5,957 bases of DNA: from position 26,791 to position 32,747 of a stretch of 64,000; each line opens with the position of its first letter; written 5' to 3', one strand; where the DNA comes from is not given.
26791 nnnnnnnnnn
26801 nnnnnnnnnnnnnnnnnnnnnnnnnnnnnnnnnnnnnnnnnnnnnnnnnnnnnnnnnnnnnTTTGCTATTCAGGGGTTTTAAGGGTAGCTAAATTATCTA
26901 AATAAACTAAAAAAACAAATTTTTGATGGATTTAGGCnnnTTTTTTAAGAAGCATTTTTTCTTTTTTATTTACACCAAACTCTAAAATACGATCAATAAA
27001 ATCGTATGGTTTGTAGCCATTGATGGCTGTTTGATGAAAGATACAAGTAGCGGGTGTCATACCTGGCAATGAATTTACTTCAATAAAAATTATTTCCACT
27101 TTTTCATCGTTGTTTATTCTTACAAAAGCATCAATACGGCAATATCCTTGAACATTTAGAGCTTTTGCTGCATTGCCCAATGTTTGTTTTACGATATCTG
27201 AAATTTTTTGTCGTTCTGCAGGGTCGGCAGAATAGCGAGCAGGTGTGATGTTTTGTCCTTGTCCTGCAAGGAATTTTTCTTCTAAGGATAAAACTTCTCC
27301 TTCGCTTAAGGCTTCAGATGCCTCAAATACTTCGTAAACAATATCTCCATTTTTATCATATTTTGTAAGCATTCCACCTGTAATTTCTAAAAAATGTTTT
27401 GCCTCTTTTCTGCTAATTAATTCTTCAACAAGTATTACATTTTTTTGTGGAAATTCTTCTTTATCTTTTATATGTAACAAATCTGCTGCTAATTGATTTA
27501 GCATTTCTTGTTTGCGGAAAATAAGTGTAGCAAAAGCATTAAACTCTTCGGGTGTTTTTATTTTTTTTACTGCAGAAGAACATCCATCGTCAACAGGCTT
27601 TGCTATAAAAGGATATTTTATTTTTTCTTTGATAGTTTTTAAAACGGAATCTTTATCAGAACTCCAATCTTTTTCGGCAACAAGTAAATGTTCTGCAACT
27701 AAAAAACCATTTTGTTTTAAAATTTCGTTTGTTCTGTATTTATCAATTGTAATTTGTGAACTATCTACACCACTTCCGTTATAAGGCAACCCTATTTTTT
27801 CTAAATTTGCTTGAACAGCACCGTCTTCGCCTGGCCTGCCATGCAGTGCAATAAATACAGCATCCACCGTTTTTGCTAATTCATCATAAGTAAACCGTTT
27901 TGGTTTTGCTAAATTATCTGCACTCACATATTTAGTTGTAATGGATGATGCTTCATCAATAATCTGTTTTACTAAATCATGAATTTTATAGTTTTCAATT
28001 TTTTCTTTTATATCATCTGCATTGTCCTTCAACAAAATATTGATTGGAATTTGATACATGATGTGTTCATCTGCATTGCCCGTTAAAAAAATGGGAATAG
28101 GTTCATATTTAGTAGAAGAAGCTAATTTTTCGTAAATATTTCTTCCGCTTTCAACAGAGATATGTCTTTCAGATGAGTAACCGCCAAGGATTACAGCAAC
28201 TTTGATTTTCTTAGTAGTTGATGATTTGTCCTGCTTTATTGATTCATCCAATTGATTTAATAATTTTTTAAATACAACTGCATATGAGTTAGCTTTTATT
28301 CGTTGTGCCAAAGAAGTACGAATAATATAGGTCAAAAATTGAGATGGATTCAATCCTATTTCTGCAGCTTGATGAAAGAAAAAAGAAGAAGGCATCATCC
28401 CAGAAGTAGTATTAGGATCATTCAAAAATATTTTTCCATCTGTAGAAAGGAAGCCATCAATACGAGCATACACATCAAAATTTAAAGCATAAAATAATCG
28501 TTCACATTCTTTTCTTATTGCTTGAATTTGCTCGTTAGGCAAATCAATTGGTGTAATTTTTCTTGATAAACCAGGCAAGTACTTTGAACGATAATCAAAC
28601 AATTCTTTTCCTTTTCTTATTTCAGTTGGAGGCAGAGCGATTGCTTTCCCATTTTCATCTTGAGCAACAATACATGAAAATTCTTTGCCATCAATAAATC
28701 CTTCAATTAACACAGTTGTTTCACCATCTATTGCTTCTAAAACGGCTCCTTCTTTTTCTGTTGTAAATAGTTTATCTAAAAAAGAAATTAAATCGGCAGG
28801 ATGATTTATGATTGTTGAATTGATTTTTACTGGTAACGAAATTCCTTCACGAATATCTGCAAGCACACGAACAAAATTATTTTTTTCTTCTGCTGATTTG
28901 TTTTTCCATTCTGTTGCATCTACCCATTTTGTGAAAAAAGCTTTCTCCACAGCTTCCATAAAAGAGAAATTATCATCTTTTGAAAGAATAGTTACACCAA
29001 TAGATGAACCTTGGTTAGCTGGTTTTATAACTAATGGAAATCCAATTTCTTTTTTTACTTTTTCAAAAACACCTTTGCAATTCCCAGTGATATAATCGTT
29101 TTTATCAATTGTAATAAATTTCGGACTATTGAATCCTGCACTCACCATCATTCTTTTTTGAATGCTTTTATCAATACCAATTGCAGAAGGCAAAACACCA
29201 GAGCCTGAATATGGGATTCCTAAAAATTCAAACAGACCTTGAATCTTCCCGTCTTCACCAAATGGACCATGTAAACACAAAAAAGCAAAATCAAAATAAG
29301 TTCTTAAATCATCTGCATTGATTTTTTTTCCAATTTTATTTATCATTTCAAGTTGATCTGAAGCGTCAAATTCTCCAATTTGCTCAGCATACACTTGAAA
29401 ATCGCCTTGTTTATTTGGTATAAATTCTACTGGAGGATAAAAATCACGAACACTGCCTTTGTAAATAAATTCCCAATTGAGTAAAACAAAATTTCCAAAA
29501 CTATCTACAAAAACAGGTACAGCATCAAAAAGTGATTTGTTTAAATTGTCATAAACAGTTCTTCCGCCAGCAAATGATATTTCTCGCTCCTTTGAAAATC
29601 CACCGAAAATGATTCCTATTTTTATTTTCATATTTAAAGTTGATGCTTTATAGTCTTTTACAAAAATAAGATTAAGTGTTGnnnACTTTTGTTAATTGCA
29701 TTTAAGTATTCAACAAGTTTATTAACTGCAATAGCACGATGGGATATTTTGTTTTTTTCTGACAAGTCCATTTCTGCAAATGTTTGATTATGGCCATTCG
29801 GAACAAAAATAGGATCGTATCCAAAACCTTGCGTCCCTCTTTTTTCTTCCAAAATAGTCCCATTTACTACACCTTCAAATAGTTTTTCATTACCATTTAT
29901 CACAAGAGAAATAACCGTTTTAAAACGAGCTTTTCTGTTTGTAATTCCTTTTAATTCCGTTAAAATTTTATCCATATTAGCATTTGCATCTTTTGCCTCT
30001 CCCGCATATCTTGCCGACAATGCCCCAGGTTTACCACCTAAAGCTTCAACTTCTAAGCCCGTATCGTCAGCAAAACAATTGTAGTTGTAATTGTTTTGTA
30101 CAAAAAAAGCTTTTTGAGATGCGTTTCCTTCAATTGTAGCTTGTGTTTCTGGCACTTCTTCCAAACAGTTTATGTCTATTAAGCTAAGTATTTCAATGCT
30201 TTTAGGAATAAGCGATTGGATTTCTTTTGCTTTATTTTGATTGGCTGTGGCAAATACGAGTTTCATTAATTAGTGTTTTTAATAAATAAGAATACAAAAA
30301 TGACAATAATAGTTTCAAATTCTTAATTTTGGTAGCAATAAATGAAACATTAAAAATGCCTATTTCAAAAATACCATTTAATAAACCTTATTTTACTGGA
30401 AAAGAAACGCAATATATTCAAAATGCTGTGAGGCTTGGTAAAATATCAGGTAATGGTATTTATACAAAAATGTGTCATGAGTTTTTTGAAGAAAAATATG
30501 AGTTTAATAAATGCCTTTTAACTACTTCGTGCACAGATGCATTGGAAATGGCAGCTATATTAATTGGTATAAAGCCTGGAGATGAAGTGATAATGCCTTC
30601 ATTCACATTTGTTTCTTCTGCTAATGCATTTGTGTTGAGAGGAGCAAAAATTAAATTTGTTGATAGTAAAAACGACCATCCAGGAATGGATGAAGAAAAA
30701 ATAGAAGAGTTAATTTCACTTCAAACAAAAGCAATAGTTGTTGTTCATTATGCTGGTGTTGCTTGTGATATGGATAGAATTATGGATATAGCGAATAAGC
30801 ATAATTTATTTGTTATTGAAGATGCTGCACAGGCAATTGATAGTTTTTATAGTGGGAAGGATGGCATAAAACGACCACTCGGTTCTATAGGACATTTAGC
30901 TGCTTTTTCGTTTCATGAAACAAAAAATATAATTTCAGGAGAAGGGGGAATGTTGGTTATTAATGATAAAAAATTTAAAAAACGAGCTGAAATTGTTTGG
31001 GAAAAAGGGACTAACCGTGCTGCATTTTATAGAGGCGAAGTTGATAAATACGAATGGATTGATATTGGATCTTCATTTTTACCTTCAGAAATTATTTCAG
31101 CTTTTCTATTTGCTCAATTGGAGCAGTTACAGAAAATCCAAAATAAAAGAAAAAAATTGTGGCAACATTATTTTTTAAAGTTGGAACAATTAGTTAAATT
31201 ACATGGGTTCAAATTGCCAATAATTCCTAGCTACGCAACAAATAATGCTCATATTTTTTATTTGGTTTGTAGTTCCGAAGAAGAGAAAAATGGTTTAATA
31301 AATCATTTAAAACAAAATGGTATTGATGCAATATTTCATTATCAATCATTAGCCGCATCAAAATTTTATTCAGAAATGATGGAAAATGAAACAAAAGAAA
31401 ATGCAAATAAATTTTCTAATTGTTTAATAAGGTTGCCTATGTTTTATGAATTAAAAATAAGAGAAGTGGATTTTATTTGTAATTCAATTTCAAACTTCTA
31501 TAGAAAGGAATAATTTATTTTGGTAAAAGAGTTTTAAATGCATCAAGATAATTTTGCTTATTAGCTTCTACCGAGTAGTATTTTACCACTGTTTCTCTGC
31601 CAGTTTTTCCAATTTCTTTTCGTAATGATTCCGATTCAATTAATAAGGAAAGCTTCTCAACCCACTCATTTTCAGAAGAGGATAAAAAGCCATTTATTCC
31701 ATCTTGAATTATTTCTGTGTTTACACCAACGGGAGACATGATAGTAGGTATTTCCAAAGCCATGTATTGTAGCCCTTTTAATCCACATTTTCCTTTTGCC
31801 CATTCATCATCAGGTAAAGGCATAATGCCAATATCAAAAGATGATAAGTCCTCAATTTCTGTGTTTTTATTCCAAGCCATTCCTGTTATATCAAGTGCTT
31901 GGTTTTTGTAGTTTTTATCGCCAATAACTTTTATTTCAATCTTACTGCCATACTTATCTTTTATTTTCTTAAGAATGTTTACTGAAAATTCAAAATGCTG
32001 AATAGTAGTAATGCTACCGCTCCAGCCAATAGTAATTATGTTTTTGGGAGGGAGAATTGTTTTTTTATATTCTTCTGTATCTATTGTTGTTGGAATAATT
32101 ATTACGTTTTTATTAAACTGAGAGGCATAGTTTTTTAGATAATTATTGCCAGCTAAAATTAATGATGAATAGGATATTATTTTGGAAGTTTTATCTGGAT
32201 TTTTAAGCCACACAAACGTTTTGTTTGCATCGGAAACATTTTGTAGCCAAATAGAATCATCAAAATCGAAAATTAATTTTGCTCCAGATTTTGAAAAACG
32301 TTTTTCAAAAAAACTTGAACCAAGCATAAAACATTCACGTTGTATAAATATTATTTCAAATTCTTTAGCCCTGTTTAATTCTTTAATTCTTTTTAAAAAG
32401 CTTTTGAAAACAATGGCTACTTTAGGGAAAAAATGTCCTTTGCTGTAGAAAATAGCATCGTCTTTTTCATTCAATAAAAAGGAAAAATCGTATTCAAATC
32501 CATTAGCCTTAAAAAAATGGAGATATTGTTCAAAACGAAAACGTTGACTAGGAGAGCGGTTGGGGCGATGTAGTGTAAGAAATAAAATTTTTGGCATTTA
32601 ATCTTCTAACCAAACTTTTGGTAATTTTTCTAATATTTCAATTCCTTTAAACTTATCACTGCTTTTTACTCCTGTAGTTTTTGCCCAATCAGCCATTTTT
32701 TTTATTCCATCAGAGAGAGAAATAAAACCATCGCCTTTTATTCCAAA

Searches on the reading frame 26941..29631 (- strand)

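Call 26: search_protein_families(library=pfam, proteins=[window:26941-29631:-], max_evalue=0.00001)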
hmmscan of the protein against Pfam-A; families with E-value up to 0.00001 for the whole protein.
window:26941-29631:- (897 aa): 3 families
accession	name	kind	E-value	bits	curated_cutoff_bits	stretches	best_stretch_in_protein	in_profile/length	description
PF07478.18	Dala_Dala_lig_C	-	6.4e-59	199.3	24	4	294-437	62-203/204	D-ala D-ala ligase C-terminus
PF01820.27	Dala_Dala_lig_N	-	2.6e-51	173.6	34.6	2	4-144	1-121/121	D-ala D-ala ligase N-terminus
PF13535.11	ATP-grasp_4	-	2.7e-13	50.3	27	0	671-740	1-62/160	ATP-grasp domain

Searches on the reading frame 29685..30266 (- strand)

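Call 26: search_protein_families(library=pfam, proteins=[window:29685-30266:-], max_evalue=0.00001)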
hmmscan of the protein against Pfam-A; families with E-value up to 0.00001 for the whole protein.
window:29685-30266:- (194 aa): 1 family
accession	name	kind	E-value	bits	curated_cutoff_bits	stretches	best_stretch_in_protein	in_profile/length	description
PF01725.21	Ham1p_like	-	2.1e-65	220.6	22.5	1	3-187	1-186/186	Ham1 family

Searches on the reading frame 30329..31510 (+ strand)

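Call 13: search_protein_families(library=ncbifam, proteins=[window:30329-31510:+], max_evalue=0.00001)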
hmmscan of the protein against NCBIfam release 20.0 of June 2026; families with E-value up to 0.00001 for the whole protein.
window:30329-31510:+ (394 aa): 17 families
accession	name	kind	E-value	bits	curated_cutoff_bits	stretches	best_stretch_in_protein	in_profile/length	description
NF008687.0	PRK11706.1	equivalog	2.7e-163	543.1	375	1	14-391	1-374/375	dTDP-4-amino-4,6-dideoxygalactose transaminase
TIGR02379.1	ECA_wecE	subfamily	1.1e-148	495.1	434.85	1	15-391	2-375/376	dTDP-4-amino-4,6-dideoxy-D-glucose transaminase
TIGR03588.1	PseC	equivalog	2.8e-59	200.9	423.5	1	42-389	28-378/380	UDP-4-amino-4,6-dideoxy-N-acetyl-beta-L-altrosamine transaminase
NF008658.2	PRK11658.1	equivalog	6.1e-59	199.6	631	1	15-389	5-375/379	UDP-4-amino-4-deoxy-L-arabinose aminotransferase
TIGR04181.1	NHT_00031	hypoth_equivalog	1.2e-56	192.2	420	1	15-370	1-357/359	LegC family aminotransferase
NF011936.0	PRK15407.1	equivalog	8.1e-31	107.2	423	1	80-392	109-437/440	lipopolysaccharide biosynthesis protein RfbH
TIGR04427.1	PLP_DesI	equivalog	2e-28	99.6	650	1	60-323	68-310/390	dTDP-4-dehydro-6-deoxyglucose aminotransferase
NF041364.1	GntC_guanitoxin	equivalog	1.8e-09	37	415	1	56-166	57-174/356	guanitoxin biosynthesis PLP-dependent (S)-gamma-hydroxy-L-arginine cyclodehydratase GntC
NF005816.0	PRK07682.1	equivalog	3.1e-08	32.6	620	1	49-168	79-205/390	aminotransferase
TIGR01977.1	am_tr_V_EF2568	hypoth_equivalog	4.6e-08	32.5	377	1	60-216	63-218/376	cysteine desulfurase family protein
NF005817.0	PRK07683.1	equivalog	7.7e-08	31.4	575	1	48-166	73-201/387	aminotransferase A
NF005588.0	PRK07309.1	equivalog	5.2e-07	28.9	576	1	40-167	67-207/391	pyridoxal phosphate-dependent aminotransferase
NF005744.0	PRK07568.1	subfamily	7.8e-07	28.2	389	1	41-166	67-202/398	pyridoxal phosphate-dependent aminotransferase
NF041091.1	asp_aminotase_Arch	equivalog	8.7e-07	28.1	550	1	55-166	83-200/376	aspartate aminotransferase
NF006569.0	PRK09082.1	subfamily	1.2e-06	27.9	420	1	56-165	87-202/386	methionine aminotransferase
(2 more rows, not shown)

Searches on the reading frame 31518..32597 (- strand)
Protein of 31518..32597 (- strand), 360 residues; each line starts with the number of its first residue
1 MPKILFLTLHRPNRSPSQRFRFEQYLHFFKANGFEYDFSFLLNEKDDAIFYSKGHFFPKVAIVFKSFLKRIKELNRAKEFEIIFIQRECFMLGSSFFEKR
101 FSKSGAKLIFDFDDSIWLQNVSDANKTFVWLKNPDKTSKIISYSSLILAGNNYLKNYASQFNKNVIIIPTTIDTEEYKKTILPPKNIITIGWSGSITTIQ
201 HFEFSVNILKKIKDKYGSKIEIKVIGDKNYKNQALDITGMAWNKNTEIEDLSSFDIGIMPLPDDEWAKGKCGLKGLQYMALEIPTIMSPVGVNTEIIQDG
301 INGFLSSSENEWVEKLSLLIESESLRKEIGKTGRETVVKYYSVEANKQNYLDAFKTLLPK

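Call 13: search_protein_families(library=ncbifam, proteins=[window:31518-32597:-], max_evalue=0.00001)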
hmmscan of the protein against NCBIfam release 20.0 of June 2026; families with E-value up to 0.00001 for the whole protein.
window:31518-32597:- (360 aa): 4 families
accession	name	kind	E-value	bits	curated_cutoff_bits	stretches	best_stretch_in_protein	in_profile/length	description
NF038229.1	Glyco4_Geo_Pelo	equivalog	8.2e-09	34.9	400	1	279-358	258-337/338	GPMC system family 4 glycosyltransferase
NF041876.1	EPS_EpsE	equivalog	6.7e-08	32.2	400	1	278-345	315-384/389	exopolysaccharide biosynthesis GT4 family glycosyltransferase EpsE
TIGR03088.1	stp2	hypoth_equivalog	1.7e-07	30.6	409.05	1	276-358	290-374/374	TIGR03088 family PEP-CTERM/XrtA system glycosyltransferase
TIGR03999.1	thiol_BshA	equivalog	1.1e-06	27.9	273.7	1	270-358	284-374/375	N-acetyl-alpha-D-glucosaminyl L-malate synthase BshA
